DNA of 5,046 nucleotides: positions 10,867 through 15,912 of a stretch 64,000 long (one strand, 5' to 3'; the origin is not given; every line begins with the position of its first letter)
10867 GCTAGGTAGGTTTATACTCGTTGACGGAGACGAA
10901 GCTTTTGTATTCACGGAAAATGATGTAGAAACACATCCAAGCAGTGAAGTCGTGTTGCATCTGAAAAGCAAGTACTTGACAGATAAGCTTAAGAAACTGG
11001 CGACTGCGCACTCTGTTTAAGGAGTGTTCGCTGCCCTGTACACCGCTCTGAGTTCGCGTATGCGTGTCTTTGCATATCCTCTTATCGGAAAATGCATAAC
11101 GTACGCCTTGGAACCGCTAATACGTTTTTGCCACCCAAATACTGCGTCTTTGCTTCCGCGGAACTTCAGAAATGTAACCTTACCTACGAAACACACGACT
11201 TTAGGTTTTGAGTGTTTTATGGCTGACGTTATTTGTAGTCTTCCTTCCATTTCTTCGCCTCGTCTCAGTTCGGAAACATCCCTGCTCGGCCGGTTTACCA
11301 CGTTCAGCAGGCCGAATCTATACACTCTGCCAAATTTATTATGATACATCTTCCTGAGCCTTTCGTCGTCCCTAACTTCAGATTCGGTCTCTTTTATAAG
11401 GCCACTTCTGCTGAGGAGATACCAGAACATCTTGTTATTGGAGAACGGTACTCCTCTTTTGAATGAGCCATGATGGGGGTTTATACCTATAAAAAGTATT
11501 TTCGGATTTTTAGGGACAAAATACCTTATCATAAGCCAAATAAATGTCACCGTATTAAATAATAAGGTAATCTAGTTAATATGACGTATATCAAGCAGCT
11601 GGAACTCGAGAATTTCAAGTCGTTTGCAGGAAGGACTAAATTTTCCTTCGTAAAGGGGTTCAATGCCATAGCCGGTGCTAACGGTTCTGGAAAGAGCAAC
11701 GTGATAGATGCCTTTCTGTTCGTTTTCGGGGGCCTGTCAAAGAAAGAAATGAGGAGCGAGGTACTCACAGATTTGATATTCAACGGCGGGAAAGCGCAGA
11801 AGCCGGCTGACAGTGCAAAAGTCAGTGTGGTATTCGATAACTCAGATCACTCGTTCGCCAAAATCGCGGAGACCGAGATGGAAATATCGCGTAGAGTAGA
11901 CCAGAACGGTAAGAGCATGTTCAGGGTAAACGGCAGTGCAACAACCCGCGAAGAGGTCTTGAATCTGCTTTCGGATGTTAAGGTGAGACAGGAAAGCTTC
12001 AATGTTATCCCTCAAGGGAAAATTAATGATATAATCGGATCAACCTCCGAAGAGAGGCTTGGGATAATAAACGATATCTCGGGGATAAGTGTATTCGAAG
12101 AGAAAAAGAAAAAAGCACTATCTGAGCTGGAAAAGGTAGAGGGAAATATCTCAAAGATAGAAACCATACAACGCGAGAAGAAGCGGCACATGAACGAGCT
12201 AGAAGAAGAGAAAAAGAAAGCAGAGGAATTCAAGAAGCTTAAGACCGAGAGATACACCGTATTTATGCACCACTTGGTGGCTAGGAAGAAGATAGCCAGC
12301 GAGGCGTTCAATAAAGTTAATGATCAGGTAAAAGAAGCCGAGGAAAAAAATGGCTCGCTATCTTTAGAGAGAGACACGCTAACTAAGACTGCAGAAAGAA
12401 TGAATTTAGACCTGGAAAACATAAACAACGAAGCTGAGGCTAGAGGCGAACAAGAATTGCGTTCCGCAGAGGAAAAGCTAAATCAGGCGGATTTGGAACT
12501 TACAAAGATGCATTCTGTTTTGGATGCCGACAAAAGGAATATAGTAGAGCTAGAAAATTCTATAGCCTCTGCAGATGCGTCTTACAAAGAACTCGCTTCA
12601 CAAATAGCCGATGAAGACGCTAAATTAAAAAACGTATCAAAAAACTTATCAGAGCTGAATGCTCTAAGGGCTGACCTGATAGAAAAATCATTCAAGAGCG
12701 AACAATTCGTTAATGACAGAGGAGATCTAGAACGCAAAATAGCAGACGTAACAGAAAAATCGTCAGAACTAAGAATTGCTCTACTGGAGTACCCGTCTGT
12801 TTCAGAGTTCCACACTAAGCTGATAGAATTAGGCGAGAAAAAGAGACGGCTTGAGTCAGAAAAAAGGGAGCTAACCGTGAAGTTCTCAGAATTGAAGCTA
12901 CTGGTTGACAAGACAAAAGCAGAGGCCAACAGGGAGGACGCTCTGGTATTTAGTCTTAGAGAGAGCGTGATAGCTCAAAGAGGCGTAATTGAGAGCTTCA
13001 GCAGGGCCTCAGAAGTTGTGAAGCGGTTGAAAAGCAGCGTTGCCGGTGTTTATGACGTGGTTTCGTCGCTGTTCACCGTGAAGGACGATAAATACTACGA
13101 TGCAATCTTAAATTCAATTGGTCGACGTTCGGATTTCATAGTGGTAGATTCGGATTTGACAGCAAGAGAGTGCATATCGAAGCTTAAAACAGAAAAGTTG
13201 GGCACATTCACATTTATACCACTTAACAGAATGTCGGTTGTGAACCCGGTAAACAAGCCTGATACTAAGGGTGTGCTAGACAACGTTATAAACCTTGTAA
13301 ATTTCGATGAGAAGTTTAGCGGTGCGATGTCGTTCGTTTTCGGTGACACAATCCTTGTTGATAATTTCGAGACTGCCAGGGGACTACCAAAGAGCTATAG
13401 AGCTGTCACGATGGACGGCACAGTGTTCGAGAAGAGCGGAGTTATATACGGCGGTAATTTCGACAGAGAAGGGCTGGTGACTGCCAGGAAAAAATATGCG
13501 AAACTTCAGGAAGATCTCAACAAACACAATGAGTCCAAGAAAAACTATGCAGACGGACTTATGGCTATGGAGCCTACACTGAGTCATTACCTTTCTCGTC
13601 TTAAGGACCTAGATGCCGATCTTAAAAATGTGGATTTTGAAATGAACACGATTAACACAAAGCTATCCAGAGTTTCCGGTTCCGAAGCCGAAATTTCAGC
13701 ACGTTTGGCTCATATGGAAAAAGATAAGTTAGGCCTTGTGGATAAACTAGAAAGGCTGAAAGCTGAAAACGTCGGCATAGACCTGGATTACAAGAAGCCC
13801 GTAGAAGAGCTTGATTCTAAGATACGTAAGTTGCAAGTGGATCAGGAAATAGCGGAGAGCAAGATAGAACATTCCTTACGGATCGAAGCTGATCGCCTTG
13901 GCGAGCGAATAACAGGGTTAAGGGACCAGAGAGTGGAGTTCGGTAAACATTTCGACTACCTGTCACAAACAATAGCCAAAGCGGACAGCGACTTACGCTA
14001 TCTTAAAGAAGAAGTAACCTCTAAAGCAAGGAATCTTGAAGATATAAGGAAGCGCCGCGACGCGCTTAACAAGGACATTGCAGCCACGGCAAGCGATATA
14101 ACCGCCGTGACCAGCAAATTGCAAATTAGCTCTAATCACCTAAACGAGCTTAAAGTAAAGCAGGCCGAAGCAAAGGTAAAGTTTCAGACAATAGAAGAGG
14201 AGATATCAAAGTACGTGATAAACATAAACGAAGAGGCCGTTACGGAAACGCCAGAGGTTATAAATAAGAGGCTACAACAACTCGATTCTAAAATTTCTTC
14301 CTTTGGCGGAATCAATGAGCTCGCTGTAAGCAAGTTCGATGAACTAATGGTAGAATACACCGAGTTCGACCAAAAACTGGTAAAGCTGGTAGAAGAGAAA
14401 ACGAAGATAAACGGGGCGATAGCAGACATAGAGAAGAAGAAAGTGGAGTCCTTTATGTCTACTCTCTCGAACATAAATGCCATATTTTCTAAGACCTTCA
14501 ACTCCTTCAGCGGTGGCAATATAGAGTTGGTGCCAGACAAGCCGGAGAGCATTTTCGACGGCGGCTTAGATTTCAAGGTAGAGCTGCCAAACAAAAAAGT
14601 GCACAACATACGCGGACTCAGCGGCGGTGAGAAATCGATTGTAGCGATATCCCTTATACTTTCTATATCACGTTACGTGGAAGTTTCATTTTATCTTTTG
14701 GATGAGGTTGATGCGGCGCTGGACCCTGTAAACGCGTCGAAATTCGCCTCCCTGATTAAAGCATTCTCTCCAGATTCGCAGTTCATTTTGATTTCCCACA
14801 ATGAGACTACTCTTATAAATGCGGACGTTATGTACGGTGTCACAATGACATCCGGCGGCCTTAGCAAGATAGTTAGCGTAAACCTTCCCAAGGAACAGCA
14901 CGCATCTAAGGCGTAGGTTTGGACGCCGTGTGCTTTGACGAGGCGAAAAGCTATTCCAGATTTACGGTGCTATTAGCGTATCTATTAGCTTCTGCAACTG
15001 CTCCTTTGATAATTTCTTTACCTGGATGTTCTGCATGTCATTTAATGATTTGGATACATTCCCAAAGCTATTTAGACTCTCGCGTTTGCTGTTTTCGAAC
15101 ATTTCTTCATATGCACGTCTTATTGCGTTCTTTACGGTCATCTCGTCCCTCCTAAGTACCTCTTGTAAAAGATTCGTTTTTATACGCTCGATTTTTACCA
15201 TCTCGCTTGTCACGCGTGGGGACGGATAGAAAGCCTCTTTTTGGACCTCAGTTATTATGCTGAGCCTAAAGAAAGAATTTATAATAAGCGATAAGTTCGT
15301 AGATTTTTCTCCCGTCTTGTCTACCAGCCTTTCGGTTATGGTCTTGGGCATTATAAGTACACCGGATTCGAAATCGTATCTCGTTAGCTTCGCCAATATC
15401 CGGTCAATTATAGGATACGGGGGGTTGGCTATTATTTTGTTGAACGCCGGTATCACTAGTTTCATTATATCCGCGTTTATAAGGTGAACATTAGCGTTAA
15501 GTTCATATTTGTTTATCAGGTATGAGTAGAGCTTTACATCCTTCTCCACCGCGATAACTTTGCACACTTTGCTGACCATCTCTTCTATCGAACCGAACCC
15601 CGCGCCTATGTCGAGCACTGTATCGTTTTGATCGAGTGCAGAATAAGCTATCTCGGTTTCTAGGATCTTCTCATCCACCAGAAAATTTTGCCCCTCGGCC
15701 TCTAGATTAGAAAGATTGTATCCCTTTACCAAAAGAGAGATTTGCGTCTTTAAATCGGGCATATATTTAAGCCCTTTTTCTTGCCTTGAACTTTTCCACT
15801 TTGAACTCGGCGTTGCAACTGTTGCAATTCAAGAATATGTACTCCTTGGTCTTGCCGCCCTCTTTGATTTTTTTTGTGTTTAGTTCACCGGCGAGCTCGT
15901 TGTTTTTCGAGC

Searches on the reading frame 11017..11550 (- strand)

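Call 26: search_protein_families(library=pfam, max_evalue=0.001, proteins=[window:11017-11550:-])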
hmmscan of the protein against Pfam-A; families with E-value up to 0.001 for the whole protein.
window:11017-11550:- (177 aa): 1 family
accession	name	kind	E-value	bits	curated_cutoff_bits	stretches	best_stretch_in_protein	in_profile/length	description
PF03167.25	UDG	-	1.6e-10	41.7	24.3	1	11-133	3-101/141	Uracil DNA glycosylase superfamily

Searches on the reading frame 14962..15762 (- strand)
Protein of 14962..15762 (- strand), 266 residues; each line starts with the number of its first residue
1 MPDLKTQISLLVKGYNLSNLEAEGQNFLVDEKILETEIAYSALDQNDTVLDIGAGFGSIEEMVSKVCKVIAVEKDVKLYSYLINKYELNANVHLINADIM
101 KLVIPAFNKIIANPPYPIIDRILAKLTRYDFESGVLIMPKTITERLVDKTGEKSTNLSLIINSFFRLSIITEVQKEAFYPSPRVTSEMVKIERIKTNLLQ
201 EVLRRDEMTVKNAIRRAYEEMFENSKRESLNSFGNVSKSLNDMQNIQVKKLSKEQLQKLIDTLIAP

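Call 26: search_protein_families(library=pfam, max_evalue=0.001, proteins=[window:14962-15762:-])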
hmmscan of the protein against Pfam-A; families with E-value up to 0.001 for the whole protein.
window:14962-15762:- (266 aa): 3 families
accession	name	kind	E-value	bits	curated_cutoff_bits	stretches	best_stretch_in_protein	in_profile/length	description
PF00398.26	RrnaAD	-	5e-31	108.2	24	1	23-262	8-260/263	Ribosomal RNA adenine dimethylase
PF05175.20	MTS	-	5e-05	23.5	23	1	41-116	25-108/170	Methyltransferase small domain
PF02475.24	TRM5-TYW2_MTfase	-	0.00067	20.1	28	0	41-117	32-115/164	TRM5/TYW2 methyltransferase domain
